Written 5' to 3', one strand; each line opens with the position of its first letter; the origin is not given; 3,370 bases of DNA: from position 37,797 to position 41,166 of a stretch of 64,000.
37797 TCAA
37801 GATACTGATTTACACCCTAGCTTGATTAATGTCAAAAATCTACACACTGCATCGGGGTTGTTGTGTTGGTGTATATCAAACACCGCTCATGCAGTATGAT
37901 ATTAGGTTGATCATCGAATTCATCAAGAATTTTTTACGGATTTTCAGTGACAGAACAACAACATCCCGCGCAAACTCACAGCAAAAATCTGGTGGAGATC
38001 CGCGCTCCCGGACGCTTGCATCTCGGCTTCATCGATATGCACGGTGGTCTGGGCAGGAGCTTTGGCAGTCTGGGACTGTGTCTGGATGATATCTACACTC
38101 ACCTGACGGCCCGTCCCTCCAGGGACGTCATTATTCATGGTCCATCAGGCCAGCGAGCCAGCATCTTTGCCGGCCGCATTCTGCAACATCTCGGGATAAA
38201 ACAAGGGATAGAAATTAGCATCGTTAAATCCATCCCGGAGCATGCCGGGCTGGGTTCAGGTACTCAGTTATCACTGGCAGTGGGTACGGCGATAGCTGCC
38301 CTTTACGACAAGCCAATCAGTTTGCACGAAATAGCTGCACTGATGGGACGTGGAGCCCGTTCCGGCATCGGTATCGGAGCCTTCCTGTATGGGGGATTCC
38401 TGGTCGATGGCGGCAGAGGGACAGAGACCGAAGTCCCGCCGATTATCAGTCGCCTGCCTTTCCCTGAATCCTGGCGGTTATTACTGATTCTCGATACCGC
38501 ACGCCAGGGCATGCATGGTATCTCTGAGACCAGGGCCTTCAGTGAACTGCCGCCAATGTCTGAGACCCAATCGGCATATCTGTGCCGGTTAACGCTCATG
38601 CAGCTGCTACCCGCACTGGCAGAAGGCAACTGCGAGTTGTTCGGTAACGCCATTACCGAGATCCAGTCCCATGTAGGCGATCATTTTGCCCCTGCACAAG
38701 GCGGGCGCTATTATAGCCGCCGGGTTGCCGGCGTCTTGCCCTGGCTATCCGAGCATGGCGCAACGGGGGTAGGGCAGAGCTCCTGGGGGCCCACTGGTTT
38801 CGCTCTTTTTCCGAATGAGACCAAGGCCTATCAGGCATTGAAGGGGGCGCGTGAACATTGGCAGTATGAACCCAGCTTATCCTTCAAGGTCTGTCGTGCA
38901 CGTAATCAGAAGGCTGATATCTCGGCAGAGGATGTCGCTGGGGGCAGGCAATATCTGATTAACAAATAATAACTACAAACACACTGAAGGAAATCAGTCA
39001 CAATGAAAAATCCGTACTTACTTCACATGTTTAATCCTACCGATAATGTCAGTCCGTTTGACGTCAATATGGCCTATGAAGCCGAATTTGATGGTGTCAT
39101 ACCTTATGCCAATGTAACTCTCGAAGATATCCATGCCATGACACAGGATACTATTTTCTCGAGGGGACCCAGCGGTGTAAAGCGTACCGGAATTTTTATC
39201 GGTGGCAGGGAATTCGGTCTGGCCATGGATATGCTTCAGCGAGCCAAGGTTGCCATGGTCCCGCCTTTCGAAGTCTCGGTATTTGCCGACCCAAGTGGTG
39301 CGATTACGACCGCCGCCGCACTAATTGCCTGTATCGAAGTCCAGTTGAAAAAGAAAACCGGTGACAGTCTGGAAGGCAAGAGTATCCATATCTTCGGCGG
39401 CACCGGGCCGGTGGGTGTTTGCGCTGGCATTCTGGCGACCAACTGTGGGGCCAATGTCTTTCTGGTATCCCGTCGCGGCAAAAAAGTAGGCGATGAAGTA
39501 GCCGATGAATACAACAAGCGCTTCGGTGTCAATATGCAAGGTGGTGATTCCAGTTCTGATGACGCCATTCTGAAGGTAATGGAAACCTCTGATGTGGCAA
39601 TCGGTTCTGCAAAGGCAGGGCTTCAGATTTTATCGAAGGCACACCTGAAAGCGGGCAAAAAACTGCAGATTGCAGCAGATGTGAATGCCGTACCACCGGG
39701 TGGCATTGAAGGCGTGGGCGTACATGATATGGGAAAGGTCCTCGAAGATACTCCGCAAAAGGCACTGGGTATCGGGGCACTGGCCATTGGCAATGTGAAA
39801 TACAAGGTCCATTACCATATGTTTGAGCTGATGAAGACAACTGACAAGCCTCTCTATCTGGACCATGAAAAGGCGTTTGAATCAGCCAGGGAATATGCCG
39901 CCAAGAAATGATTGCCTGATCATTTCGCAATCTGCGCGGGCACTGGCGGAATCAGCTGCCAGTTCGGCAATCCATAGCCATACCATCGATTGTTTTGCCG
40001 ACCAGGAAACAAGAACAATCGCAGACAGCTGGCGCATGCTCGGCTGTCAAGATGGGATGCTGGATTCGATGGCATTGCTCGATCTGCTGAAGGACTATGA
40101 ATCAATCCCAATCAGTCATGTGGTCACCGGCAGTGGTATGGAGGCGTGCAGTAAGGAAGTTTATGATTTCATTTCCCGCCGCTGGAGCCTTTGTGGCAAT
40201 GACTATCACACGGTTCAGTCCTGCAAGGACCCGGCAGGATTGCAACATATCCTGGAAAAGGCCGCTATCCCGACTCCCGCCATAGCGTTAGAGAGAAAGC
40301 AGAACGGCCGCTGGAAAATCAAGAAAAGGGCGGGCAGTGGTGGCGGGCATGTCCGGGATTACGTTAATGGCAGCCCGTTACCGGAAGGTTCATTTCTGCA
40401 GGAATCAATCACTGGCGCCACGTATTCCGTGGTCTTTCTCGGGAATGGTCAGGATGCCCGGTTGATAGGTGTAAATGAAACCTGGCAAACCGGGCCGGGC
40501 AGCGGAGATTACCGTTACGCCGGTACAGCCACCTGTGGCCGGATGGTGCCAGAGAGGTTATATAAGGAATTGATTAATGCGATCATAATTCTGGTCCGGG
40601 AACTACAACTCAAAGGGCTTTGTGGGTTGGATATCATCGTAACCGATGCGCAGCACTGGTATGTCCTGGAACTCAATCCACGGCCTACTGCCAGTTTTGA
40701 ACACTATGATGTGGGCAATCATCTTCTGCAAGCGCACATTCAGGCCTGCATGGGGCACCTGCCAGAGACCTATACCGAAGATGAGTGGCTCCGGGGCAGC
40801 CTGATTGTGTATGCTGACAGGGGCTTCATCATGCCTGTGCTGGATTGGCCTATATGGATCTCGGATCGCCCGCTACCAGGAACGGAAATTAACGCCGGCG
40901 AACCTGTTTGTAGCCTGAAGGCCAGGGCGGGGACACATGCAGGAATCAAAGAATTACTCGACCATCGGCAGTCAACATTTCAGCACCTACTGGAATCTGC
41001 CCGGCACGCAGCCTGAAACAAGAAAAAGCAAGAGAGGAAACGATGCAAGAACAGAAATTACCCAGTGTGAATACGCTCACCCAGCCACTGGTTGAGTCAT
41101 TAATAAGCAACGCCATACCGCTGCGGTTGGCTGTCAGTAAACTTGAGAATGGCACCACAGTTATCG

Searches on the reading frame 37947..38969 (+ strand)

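Call 33: search_protein_families(library=pfam, proteins=[window:37947-38969:+])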
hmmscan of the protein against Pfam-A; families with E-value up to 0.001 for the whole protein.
window:37947-38969:+ (340 aa): 2 families
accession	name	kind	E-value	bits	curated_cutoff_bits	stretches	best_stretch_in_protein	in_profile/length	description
PF00288.32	GHMP_kinases_N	-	9.8e-13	48.6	22.3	1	77-150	9-87/87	GHMP kinases N terminal domain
PF08544.19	GHMP_kinases_C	-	9.4e-11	42.4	21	1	220-305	1-83/85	GHMP kinases C terminal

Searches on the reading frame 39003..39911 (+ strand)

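Call 33: search_protein_families(library=pfam, proteins=[window:39003-39911:+])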
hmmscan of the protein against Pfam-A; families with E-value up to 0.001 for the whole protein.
window:39003-39911:+ (302 aa): 1 family
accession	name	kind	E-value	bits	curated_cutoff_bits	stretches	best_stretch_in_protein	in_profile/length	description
PF09176.16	Mpt_N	-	4.7e-33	113.6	27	1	18-98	1-81/81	Methylene-tetrahydromethanopterin dehydrogenase, N-terminal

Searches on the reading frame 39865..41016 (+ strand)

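Call 33: search_protein_families(library=pfam, proteins=[window:39865-41016:+])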
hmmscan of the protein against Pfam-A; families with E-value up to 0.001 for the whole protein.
window:39865-41016:+ (383 aa): 1 family
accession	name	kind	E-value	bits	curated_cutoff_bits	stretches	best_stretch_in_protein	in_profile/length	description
PF02655.19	ATP-grasp_3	-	6.2e-19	69.1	23.2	1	126-277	7-160/160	ATP-grasp domain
